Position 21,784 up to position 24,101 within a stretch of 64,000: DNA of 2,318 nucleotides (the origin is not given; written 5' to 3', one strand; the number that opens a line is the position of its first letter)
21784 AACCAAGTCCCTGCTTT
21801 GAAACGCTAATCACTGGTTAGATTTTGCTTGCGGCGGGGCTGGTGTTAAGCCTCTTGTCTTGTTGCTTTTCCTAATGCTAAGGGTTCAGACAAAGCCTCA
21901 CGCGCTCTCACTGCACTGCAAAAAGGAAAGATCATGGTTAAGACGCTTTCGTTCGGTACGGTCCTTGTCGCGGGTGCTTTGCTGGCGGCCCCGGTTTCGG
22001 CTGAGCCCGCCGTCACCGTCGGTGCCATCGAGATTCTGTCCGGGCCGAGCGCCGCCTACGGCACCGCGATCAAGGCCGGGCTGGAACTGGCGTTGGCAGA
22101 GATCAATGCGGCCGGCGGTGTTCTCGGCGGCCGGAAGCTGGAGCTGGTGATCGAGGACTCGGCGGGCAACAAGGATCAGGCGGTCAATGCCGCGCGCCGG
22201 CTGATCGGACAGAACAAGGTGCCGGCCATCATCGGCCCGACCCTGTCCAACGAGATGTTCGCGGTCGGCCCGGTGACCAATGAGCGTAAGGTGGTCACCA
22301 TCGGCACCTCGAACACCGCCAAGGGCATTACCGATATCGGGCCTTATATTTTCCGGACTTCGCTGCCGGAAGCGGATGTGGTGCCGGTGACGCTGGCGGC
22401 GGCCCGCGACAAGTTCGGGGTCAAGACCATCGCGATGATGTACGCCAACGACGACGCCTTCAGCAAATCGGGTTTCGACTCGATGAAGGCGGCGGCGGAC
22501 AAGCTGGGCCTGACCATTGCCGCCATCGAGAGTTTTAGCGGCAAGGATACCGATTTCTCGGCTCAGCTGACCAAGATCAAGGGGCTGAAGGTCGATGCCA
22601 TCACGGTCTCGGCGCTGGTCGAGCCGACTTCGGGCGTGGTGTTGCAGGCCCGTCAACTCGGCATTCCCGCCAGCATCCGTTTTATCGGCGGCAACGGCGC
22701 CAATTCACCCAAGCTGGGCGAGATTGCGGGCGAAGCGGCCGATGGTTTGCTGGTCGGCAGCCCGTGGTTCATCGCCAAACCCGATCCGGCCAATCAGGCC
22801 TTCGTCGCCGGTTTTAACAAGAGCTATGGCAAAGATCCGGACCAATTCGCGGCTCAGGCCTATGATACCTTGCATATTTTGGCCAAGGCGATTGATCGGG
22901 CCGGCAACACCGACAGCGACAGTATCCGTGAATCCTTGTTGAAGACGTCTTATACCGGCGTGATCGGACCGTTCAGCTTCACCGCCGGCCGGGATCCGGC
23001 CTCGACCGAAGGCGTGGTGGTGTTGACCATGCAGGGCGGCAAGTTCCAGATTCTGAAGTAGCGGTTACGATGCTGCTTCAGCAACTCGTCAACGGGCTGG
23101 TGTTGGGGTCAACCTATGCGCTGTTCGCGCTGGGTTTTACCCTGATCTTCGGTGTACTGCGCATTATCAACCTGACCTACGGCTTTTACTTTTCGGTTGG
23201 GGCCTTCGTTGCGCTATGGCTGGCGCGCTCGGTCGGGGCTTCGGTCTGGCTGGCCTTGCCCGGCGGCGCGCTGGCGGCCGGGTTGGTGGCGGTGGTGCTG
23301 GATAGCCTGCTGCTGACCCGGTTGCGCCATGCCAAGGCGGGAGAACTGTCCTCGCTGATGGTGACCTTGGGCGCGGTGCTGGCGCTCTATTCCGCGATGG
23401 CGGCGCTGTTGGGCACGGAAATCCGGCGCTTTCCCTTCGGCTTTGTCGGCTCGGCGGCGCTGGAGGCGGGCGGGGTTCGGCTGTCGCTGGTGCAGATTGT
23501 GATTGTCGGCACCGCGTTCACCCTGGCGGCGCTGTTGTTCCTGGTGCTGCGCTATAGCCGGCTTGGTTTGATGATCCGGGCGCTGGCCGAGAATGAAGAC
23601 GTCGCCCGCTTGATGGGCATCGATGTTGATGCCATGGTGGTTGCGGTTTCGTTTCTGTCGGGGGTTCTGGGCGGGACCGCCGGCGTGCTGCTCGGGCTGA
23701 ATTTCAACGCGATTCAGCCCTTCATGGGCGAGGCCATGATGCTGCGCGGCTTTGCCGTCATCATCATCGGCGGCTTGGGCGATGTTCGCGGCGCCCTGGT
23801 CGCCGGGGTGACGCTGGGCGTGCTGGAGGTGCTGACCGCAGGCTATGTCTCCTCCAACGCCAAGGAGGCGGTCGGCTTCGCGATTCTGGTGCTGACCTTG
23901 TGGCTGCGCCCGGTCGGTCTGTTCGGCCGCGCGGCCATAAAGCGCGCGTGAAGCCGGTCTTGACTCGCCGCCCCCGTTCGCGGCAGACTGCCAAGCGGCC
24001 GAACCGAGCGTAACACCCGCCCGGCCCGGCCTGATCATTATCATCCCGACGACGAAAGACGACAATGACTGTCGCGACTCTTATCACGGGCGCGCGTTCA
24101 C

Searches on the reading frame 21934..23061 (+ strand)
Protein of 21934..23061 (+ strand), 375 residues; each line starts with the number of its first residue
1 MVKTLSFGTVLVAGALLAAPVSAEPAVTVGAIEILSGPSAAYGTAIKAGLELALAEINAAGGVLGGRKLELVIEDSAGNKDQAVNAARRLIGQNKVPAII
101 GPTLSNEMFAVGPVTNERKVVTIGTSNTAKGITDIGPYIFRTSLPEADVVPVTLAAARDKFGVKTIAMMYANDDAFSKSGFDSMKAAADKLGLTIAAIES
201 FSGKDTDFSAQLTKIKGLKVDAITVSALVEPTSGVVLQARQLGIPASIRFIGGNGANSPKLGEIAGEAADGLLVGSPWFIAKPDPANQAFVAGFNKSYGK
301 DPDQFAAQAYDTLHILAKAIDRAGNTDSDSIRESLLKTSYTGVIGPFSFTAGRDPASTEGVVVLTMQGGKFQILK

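Call 8: search_protein_families(library=pfam, proteins=[window:21934-23061:+], max_evalue=0.01)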
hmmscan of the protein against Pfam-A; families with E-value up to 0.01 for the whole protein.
window:21934-23061:+ (375 aa): 4 families
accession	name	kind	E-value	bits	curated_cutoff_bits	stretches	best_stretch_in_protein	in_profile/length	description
PF13458.12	Peripla_BP_6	-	3.2e-72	244.5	31.7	1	27-354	2-327/343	Periplasmic binding protein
PF01094.35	ANF_receptor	-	1.7e-29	103.5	25.4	1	49-355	5-340/353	Receptor family ligand binding region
PF13433.12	Peripla_BP_5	-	2.5e-26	93.1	27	1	28-374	2-345/363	Periplasmic binding protein domain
PF04392.18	ABC_sub_bind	-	0.0083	15.8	25.9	0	33-241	6-209/293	ABC transporter substrate binding protein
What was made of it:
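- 21934..23061 (+): livK, the periplasmic binding protein and first gene of LIV-type operon 1. Pfam Peripla_BP_6 at 3e-72 (call 8).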

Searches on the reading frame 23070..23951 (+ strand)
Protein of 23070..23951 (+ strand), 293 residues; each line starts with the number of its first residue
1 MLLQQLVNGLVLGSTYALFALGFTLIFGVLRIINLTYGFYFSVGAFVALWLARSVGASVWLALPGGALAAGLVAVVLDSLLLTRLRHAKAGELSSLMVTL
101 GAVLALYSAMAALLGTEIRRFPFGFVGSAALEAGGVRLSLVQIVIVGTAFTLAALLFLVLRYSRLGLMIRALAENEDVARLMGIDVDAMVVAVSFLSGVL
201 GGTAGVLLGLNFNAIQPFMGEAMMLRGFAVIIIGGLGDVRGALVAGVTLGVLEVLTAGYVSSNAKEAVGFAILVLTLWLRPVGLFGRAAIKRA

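Call 8: search_protein_families(library=pfam, proteins=[window:23070-23951:+], max_evalue=0.01)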
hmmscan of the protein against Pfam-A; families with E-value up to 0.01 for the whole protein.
window:23070-23951:+ (293 aa): 1 family
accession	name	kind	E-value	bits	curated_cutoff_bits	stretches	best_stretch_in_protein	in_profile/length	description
PF02653.21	BPD_transp_2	-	9.7e-38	130.3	26.8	1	6-277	2-269/269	Branched-chain amino acid transport system / permease component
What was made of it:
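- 23070..23951 (+): livH permease, intact. Its tail, ..................*, is the native one. Pfam BPD_transp_2 at 1e-37 (call 8).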

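Call 10: find_related_loci(query=window:23070-23951:+, collection=genome_contigs, flank=8000)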
Query window:23070-23951:+ (293 aa) in genome_contigs; peptide patterns used: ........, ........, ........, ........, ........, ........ (x = any residue, [..] = any of these).
599 stretches matched a pattern (row limit reached: there are more); 70 encode a relative of the query (tblastn E <= 1e-3); 70 distinct loci.
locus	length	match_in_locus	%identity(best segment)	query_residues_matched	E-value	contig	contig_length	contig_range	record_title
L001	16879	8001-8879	75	1-293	5e-123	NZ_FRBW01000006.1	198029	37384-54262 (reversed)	Roseibium suaedae strain DSM 22153, whole genome shotgun sequence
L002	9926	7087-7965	66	1-293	1e-114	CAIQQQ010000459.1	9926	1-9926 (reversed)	MAG: uncultured Rhodospirillales bacterium isolate T7_bin-548 genome assembly, contig: bin-548:459/507, whole genome sho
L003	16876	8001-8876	62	2-293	3e-114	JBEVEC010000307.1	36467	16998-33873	MAG: Tardiphaga sp. isolate T2R1BO_autometa_bin_32 T2R1BO_autometa_bin_32_k133_24083502, whole genome shotgun sequence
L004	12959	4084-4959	64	1-293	1e-112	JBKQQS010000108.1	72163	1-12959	MAG: Rhodomicrobium sp. isolate MGr2D2E2F__bin_116 MGr2D2E2F_000000250653, whole genome shotgun sequence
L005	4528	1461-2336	66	1-293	2e-113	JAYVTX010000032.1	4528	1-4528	MAG: Rhodospirillales bacterium isolate GL74_UP_metabat_154 GL74_UP_metabat_154_31, whole genome shotgun sequence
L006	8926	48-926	61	1-293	2e-111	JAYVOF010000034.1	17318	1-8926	MAG: Rhodospirillales bacterium isolate GL68_DN_concoct_93 GL68_DN_concoct_93_33, whole genome shotgun sequence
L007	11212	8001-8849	64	11-293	1e-111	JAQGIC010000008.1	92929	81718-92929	MAG: Rhodospirillales bacterium isolate RYN_449 scaffold_2538235, whole genome shotgun sequence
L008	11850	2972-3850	65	1-293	2e-111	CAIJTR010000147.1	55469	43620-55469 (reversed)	MAG: uncultured Rhodospirillales bacterium isolate T7-5_bin-324 genome assembly, contig: bin-324:147/211, whole genome s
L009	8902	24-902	66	1-293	6e-111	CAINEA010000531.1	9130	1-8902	MAG: uncultured Acetobacteraceae bacterium isolate KR_bin-3349 genome assembly, contig: bin-3349:0531/1081, whole genome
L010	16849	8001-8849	63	11-293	3e-110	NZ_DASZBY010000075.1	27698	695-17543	MAG: Aliidongia sp. isolate SMAG_U6428 k141_33684, whole genome shotgun sequence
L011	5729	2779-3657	64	1-293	3e-110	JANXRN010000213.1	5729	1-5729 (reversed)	MAG: Acetobacteraceae bacterium isolate 336R_metabat_199_sub 336R_k141_1210453, whole genome shotgun sequence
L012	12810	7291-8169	62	1-293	4e-110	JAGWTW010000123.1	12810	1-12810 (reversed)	MAG: Hyphomicrobiales bacterium isolate REEB382 contig-150_4928, whole genome shotgun sequence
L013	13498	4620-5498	66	1-293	3e-109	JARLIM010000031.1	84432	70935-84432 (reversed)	MAG: Acetobacteraceae bacterium isolate MAG_BA70 MetaBAT2_Bin_70_Anoxic_k141_2115301, whole genome shotgun sequence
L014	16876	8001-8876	66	1-293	1e-108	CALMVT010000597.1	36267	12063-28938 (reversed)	MAG TPA_asm: uncultured Acetobacteraceae bacterium isolate SRR12240182_bin.11_CONCOCT_v1.1_MAG genome assembly, contig:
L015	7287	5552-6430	63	1-293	2e-107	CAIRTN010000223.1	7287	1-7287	MAG: uncultured Rhodospirillales bacterium isolate Umea2_bin-1848 genome assembly, contig: bin-1848:223/477, whole genom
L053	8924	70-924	64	1-286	5e-93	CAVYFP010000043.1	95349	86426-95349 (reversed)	MAG: uncultured Alphaproteobacteria bacterium isolate MFD01188.bin.1.69 genome assembly, contig: contig_89008, whole gen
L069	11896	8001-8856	62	1-286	4e-66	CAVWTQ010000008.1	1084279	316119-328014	MAG: uncultured Alphaproteobacteria bacterium isolate MFD01689.bin.2.18 genome assembly, contig: contig_30235, whole gen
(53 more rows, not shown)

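Call 16: find_encoding_contigs(protein=window:23070-23951:+, flank=6000, max_places=10)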
Protein window:23070-23951:+ (293 aa): 1 contig read that carries it; 1 place shown.
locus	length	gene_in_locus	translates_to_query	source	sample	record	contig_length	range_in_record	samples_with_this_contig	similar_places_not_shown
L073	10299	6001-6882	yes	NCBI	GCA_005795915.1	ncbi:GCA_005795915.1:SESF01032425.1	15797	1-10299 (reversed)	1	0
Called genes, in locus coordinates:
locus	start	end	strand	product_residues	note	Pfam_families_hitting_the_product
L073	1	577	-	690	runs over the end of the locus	PF00072:Response_reg, PF23198:PDE8A_N (faint), PF00512:HisKA, PF02518:HATPase_c, PF00072:Response_reg, PF01627:Hpt (weak)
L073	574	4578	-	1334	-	PF05231:MASE1, PF08448:PAS_4, PF13426:PAS_9 (faint), PF00512:HisKA, PF02518:HATPase_c, PF00072:Response_reg, PF01627:Hpt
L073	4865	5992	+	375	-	PF13433:Peripla_BP_5, PF13458:Peripla_BP_6, PF01094:ANF_receptor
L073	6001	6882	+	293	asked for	PF02653:BPD_transp_2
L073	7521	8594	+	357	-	-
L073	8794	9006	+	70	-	-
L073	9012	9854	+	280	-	PF02653:BPD_transp_2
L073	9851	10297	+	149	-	?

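Call 26: find_related_loci(query=window:23070-23951:+, collection=metagenome_contigs, flank=5000)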
Query window:23070-23951:+ (293 aa) in metagenome_contigs; peptide patterns used: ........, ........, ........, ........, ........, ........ (x = any residue, [..] = any of these).
599 stretches matched a pattern (row limit reached: there are more); 49 encode a relative of the query (tblastn E <= 1e-3); 49 distinct loci.
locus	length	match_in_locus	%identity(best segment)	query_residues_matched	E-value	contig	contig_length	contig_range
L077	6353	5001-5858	65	8-293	3e-116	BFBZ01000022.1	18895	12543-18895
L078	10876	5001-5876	64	1-293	7e-113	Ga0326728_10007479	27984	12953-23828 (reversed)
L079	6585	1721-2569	65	11-293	1e-112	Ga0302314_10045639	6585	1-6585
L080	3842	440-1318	65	1-293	4e-114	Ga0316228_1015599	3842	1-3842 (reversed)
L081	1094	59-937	63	1-293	9e-122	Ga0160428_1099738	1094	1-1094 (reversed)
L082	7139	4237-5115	66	1-293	2e-110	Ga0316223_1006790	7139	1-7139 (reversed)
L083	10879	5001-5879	66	1-293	2e-110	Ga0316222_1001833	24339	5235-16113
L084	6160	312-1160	64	11-293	1e-109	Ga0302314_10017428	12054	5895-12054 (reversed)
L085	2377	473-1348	67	1-293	3e-112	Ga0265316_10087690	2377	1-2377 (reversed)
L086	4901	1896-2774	60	1-293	2e-106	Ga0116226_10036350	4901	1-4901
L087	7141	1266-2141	60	1-293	2e-105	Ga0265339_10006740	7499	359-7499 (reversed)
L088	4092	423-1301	65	1-293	5e-106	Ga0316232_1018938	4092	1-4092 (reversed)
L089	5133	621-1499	63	1-293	4e-105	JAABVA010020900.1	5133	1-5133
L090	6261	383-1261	62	1-293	2e-104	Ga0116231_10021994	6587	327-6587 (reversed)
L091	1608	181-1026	60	1-293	3e-111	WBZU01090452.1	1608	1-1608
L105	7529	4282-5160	65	1-293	9e-95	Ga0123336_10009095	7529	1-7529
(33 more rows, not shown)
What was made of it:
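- Tried and rejected: Genome and metagenome scans with LivH gave at most 75% and 67% identity (calls 10, 26).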

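Call 67: search_protein_families(library=pfam, proteins=[L105:5167-5715:+, L105:5712-6359:+, L053:1419-2300:+, L053:958-1149:-, L069:8945-9193:-], max_evalue=0.01)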
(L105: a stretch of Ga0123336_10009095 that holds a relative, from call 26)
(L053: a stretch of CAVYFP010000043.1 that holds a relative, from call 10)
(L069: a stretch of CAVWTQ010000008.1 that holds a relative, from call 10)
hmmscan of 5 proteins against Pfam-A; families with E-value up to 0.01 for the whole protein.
L105:5167-5715:+ (182 aa): 0 families

L105:5712-6359:+ (215 aa): 0 families

L053:1419-2300:+ (293 aa): 4 families
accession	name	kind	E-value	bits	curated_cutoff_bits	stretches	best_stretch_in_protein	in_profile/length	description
PF06445.20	GyrI-like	-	3.3e-30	105.8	26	1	141-293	2-155/155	GyrI-like small molecule binding domain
PF12833.13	HTH_18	-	2.2e-18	66.7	33.6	1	36-112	4-79/80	Helix-turn-helix domain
PF00165.29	HTH_AraC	-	2.1e-11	44.1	26.6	2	20-59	1-40/42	Bacterial regulatory helix-turn-helix proteins, AraC family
PF14526.11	Cass2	-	2.8e-06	28.1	27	1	158-264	16-126/150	Integron-associated effector binding protein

L053:958-1149:- (63 aa): 1 family
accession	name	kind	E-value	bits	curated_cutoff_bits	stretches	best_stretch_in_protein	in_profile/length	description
PF06008.19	Laminin_I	-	0.0076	16.4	34.6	1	9-57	86-133/259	Laminin Domain I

L069:8945-9193:- (82 aa): 10 families
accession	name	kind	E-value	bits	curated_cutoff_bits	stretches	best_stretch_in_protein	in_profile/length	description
PF07883.17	Cupin_2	-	4.8e-15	55.5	27.2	1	1-58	5-62/70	Cupin domain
PF02311.25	AraC_binding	-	2.4e-11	43.9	21.1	1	7-57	16-66/135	AraC-like ligand binding domain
PF03079.20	ARD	-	6.5e-07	30.1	27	1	10-57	88-140/157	ARD/ARD' family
PF12973.13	Cupin_7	-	1.7e-05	25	27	1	1-64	40-100/105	ChrR Cupin-like domain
PF00190.28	Cupin_1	-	7.2e-05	22.8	22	1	2-52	41-99/151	Cupin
PF05899.18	Cupin_3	-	0.00023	21.2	23.5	1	15-48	27-60/74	EutQ-like cupin domain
PF06719.19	AraC_N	-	0.00045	20.2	24.2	1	8-57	16-65/150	AraC-type transcriptional regulator N-terminus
PF06249.18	EutQ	-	0.00048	20.4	21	1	15-63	96-144/152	Ethanolamine utilisation protein EutQ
PF14525.12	AraC_binding_2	-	0.0013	18.9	27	1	16-58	57-99/173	AraC-binding-like domain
PF08007.18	JmjC_2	-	0.0098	15.9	22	0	29-61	83-115/127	JmjC domain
